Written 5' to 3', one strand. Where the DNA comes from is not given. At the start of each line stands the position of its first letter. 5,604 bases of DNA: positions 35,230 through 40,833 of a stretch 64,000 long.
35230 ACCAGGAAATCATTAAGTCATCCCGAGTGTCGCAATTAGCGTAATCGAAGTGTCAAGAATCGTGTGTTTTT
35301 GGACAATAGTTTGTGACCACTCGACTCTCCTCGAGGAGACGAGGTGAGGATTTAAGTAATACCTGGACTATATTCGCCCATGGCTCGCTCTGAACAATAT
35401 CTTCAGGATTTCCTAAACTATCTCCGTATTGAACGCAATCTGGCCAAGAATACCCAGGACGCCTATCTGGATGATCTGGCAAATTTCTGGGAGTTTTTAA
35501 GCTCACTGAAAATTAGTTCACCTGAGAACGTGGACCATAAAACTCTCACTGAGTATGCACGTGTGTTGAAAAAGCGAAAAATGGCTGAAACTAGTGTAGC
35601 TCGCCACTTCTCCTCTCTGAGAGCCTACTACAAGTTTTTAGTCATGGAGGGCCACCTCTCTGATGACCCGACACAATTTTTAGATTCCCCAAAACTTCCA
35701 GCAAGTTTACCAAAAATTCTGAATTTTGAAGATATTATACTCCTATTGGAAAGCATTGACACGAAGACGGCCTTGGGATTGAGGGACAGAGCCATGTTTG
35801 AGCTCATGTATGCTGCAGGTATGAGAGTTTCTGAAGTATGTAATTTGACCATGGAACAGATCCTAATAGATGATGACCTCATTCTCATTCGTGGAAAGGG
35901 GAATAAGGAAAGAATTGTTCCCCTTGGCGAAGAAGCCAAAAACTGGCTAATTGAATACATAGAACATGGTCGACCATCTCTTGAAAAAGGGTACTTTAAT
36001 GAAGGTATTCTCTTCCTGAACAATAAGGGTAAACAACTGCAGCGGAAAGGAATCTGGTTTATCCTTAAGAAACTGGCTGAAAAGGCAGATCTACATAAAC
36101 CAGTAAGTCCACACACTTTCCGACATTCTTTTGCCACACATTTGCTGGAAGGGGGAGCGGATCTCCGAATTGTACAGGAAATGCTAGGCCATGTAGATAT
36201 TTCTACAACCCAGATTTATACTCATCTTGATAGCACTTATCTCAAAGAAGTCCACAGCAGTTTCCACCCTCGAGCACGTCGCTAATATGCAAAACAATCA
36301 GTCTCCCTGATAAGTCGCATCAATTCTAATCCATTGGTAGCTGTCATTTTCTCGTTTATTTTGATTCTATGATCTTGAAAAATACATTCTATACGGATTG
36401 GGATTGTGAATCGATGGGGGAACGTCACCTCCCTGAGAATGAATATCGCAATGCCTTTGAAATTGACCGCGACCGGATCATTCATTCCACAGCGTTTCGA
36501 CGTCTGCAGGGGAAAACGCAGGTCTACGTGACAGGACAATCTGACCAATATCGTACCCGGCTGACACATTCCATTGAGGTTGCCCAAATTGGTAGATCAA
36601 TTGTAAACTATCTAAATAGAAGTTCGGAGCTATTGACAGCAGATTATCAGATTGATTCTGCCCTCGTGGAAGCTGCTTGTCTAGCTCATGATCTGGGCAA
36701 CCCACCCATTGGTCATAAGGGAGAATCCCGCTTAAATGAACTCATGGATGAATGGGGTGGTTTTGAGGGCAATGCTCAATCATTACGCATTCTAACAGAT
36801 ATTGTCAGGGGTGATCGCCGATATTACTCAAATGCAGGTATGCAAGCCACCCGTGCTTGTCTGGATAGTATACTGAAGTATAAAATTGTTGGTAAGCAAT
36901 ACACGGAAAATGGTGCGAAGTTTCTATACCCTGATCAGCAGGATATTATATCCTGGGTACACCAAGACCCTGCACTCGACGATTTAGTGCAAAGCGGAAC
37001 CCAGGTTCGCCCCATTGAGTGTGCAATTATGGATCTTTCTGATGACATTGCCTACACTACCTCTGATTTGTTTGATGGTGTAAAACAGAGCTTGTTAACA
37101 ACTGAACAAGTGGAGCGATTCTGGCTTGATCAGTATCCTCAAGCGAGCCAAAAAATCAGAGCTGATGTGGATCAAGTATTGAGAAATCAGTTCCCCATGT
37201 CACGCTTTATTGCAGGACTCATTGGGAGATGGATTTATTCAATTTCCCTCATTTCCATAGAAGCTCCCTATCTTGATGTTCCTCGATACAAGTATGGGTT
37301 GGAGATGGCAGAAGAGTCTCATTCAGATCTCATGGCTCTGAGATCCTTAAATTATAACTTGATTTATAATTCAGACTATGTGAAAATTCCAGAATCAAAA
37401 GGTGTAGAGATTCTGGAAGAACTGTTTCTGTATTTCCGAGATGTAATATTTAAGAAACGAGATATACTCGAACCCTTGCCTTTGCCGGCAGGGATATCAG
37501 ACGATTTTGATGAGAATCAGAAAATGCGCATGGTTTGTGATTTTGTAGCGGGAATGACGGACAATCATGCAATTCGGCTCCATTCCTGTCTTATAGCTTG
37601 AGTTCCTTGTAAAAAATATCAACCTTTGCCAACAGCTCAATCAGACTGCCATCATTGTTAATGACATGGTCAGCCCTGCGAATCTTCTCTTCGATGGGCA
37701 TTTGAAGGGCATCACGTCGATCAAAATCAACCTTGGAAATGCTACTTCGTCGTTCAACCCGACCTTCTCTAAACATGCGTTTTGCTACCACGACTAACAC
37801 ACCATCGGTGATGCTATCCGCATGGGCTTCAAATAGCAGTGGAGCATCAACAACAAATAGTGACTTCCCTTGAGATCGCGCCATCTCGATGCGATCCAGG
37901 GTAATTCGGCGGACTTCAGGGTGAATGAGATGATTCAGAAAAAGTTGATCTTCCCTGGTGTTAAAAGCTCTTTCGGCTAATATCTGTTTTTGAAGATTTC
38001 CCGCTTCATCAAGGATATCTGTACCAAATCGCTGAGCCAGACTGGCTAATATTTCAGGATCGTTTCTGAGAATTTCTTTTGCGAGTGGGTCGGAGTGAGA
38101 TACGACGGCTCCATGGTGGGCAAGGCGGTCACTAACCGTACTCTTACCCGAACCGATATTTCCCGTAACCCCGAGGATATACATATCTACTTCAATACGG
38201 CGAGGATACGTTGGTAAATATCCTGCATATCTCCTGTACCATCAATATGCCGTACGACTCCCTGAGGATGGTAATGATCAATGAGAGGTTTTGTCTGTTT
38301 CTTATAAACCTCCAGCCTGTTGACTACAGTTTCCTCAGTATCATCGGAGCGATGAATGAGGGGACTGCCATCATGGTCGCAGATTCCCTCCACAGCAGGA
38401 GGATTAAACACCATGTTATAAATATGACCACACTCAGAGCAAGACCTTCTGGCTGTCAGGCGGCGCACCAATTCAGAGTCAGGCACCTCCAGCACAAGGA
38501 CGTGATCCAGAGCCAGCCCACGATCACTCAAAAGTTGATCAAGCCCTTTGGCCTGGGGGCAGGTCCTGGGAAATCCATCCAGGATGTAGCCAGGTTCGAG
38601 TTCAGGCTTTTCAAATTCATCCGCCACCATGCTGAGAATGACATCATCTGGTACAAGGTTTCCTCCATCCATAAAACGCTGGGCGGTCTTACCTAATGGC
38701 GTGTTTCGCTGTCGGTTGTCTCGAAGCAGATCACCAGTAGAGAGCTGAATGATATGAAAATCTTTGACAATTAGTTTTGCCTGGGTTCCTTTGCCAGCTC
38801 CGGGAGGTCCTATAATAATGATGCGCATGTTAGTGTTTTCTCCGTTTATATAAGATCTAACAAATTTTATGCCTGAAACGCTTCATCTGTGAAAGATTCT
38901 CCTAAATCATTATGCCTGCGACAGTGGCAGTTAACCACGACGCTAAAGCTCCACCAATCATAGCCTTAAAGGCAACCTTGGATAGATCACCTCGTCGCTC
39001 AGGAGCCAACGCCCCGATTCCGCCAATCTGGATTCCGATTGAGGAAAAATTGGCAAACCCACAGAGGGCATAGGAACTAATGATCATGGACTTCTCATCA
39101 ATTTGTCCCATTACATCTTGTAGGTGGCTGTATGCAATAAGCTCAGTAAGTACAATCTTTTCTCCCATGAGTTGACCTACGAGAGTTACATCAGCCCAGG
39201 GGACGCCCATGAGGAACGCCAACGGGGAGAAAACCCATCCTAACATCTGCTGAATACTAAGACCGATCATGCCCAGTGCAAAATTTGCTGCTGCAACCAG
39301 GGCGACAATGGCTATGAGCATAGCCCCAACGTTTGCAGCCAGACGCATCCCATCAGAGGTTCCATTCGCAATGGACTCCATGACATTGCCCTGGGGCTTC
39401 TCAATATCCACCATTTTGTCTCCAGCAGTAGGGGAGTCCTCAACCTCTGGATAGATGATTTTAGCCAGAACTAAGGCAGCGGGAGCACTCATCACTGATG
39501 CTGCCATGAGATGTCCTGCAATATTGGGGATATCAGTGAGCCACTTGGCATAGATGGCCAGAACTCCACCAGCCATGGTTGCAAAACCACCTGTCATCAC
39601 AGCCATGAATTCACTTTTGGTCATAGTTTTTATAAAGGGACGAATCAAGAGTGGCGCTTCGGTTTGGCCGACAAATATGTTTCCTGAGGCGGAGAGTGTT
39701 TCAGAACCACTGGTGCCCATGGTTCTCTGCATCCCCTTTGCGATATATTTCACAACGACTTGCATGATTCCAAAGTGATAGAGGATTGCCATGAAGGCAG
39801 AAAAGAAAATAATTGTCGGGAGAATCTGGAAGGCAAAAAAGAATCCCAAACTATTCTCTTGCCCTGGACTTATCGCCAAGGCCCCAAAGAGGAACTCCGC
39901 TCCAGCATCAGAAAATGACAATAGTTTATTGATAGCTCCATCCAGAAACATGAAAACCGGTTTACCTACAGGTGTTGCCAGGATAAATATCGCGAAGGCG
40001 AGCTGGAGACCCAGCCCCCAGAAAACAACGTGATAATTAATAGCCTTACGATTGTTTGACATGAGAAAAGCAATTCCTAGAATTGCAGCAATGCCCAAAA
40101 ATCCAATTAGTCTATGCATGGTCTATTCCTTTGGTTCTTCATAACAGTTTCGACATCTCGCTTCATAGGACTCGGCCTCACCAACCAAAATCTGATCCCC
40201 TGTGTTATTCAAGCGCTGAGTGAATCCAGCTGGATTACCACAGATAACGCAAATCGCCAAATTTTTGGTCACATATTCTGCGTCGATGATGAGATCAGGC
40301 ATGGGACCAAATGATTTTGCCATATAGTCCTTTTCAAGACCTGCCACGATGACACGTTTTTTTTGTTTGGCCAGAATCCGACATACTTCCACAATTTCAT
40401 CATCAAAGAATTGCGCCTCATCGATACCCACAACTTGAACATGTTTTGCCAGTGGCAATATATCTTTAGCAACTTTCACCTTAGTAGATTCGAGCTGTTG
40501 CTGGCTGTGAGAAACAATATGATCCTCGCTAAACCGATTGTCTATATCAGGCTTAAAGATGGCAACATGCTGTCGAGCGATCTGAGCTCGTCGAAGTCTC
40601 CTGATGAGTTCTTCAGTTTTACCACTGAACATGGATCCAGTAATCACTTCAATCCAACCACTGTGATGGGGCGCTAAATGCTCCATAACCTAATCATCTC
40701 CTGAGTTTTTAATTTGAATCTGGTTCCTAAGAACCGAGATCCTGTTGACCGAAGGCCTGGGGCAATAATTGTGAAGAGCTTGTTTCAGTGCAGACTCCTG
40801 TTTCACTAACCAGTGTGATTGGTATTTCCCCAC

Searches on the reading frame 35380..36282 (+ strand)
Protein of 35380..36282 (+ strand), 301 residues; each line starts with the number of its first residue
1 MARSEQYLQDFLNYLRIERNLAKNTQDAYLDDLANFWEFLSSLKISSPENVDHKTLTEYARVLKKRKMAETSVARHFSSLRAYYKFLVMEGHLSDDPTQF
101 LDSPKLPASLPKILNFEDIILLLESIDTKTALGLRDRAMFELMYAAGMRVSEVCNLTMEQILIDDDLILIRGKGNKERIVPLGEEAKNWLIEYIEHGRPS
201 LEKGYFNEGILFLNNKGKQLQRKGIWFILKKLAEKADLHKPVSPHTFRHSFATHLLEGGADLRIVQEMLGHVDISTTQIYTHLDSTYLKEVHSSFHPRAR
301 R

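Call 34: search_protein_families(library=ncbifam, max_evalue=1e-8, proteins=[window:35380-36282:+])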
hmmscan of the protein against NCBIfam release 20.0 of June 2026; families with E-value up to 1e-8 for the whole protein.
window:35380-36282:+ (301 aa): 10 families
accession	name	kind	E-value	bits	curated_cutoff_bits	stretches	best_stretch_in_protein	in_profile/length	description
TIGR02225.1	recomb_XerD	equivalog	5.8e-110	367.2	329.6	1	9-299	1-290/290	site-specific tyrosine recombinase XerD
NF001399.0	PRK00283.1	subfamily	3.4e-109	364.7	279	1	3-299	4-299/300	tyrosine recombinase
TIGR02224.1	recomb_XerC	equivalog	5.2e-96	321.5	335.15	1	10-301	2-295/295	tyrosine recombinase XerC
NF040815.2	recomb_XerA_Arch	equivalog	9.1e-69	231.9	220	1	10-291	2-262/263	site-specific tyrosine recombinase/integron integrase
NF002331.0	PRK01287.1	subfamily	3.4e-65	220.4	371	1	6-300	28-329/365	site-specific tyrosine recombinase XerC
TIGR02249.1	integrase_gron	subfamily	1.4e-42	146.2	265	2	227-294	244-311/315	integron integrase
NF003462.0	PRK05084.1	equivalog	3e-33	115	267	1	135-291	196-352/360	tyrosine recombinase XerS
NF011946.0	PRK15417.1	equivalog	1.2e-24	87.1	435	1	229-286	261-318/337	integron integrase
NF007370.0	PRK09870.1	subfamily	5.2e-16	58.9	221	1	114-285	13-181/200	tyrosine-type DNA invertase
NF007371.0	PRK09871.1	subfamily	9.9e-16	57.9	222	1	129-283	21-174/198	tyrosine-type DNA invertase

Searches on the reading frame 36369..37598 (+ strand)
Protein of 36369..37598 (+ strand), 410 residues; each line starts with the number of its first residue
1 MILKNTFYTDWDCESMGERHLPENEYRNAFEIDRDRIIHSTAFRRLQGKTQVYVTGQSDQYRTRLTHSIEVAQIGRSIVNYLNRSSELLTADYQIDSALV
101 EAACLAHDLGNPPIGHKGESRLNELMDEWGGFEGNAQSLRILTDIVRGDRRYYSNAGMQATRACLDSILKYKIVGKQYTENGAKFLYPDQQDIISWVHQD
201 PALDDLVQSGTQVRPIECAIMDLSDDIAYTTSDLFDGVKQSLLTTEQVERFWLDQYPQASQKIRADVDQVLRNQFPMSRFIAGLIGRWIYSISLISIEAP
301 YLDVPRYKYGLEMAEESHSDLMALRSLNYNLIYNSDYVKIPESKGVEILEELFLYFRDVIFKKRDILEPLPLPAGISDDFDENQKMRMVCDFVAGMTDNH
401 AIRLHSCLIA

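Call 29: search_protein_families(library=ncbifam, max_evalue=0.00001, proteins=[window:36369-37598:+])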
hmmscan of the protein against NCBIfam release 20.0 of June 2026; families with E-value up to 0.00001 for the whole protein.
window:36369-37598:+ (410 aa): 11 families
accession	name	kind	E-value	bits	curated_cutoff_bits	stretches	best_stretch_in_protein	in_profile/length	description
NF041026.1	antiphage_dGTPase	exception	6e-92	309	400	1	18-408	7-424/425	anti-phage deoxyguanosine triphosphatase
TIGR01353.1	dGTP_triPase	subfamily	1.2e-90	304.9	152.35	1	27-408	2-387/389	dGTP triphosphohydrolase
NF003701.1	PRK05318.1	subfamily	2.3e-77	260.7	383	2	16-181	6-168/426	anti-phage deoxyguanosine triphosphatase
NF002829.0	PRK03007.1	equivalog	8.6e-69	232.5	385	1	7-243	9-230/425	deoxyguanosinetriphosphate triphosphohydrolase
NF002326.0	PRK01286.1-1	equivalog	2.2e-59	201.7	390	1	12-408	16-372/379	deoxyguanosinetriphosphate triphosphohydrolase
NF002328.0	PRK01286.1-3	equivalog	1.6e-56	192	467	1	23-408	34-396/404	deoxyguanosinetriphosphate triphosphohydrolase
NF002327.0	PRK01286.1-2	equivalog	4.2e-55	187.2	393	2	21-172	33-165/345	deoxyguanosinetriphosphate triphosphohydrolase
NF002205.0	PRK01096.1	equivalog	2.1e-54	185.2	439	1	21-406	19-436/444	deoxyguanosinetriphosphate triphosphohydrolase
NF002330.0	PRK01286.1-5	equivalog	1.3e-45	156.2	511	1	24-406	22-373/384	deoxyguanosinetriphosphate triphosphohydrolase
NF003429.0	PRK04926.1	equivalog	2.7e-45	155.1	405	2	23-126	25-136/500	dGTPase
NF002329.0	PRK01286.1-4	equivalog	5.1e-44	150.9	494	1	18-189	29-185/342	deoxyguanosinetriphosphate triphosphohydrolase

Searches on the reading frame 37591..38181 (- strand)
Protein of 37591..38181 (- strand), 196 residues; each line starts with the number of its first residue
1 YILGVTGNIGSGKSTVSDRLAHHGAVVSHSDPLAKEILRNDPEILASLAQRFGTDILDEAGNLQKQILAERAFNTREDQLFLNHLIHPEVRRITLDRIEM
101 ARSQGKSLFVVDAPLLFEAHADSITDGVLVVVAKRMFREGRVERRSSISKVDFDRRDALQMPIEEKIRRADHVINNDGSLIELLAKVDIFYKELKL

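Call 29: search_protein_families(library=ncbifam, max_evalue=0.00001, proteins=[window:37591-38181:-])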
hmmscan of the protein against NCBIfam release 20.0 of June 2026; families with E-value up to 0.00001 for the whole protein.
window:37591-38181:- (196 aa): 2 families
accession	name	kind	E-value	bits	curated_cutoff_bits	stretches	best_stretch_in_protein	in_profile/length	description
TIGR00152.1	TIGR00152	equivalog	7.8e-39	133.5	65.55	1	2-187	1-186/188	dephospho-CoA kinase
NF002879.0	PRK03333.1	equivalog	8.4e-37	127.1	215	1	3-192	4-191/395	dephospho-CoA kinase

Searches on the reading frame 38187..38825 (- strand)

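Call 29: search_protein_families(library=ncbifam, max_evalue=0.00001, proteins=[window:38187-38825:-])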
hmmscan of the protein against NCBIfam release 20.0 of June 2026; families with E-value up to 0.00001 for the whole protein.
window:38187-38825:- (212 aa): 21 families
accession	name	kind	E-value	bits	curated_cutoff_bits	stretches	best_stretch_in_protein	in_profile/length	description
NF001380.0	PRK00279.1-2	equivalog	2.3e-84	282.1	251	1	1-212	2-213/216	adenylate kinase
TIGR01351.1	adk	subfamily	4e-73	245.6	168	1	1-211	1-211/212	adenylate kinase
NF001381.0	PRK00279.1-3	equivalog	1e-67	227.6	187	1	1-212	2-186/188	adenylate kinase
NF001379.0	PRK00279.1-1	equivalog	1.8e-65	220.3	268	1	1-212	2-216/216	adenylate kinase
NF011100.0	PRK14527.1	equivalog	2.3e-60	203.5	154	1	2-211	9-190/191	adenylate kinase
NF011103.0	PRK14530.1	equivalog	1.7e-56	191.2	294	1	1-211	5-211/215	adenylate kinase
NF011101.0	PRK14528.1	equivalog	3e-53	180.3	195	2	1-127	3-129/187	adenylate kinase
NF002700.0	PRK02496.1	equivalog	6.3e-53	179.2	262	2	1-127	3-129/184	adenylate kinase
NF001382.0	PRK00279.1-4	equivalog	2e-52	177.9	334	1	2-211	3-208/212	adenylate kinase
NF001387.0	PRK00279.2-5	equivalog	5.7e-52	176.5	373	1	2-211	3-210/224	adenylate kinase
NF010381.0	PRK13808.1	equivalog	6e-52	177.1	426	2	1-126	2-127/335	adenylate kinase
NF001386.0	PRK00279.2-4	equivalog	1e-51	175.7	256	1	2-210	5-214/220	adenylate kinase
NF001385.0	PRK00279.2-3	equivalog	2.3e-51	174.4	315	1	2-211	7-211/213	adenylate kinase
NF011105.0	PRK14532.1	equivalog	9e-50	168.8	162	2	2-127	3-128/189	adenylate kinase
NF011104.0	PRK14531.1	equivalog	2.8e-47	160.8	160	2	1-127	4-129/183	adenylate kinase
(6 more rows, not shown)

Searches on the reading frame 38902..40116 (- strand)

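Call 29: search_protein_families(library=ncbifam, max_evalue=0.00001, proteins=[window:38902-40116:-])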
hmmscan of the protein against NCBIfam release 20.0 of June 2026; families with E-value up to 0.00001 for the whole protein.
window:38902-40116:- (404 aa): 1 family
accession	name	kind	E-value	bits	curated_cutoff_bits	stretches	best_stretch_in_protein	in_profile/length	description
TIGR00804.1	nupC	subfamily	3.3e-123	411.7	442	1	3-402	1-400/401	NupC/NupG family nucleoside CNT transporter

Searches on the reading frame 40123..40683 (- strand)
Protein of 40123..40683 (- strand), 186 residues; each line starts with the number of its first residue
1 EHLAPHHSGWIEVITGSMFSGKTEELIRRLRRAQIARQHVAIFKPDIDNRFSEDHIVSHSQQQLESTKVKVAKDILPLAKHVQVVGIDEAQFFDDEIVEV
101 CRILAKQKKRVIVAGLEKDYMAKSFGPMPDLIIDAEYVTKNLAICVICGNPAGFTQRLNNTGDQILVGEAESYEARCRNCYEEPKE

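Call 29: search_protein_families(library=ncbifam, max_evalue=0.00001, proteins=[window:40123-40683:-])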
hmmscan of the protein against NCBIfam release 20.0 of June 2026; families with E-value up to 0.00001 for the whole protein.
window:40123-40683:- (186 aa): 4 families
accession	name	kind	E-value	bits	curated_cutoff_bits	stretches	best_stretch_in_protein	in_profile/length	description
NF003296.0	PRK04296.1-1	equivalog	8.6e-75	251.1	183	1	5-185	4-191/195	thymidine kinase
NF003300.0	PRK04296.1-5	equivalog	2.2e-17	63.5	195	1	16-183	9-189/194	thymidine kinase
NF003299.0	PRK04296.1-4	equivalog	6.2e-17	62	284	1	16-185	9-188/191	thymidine kinase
NF003298.0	PRK04296.1-3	equivalog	1.4e-07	31.3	375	1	17-183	10-188/205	thymidine kinase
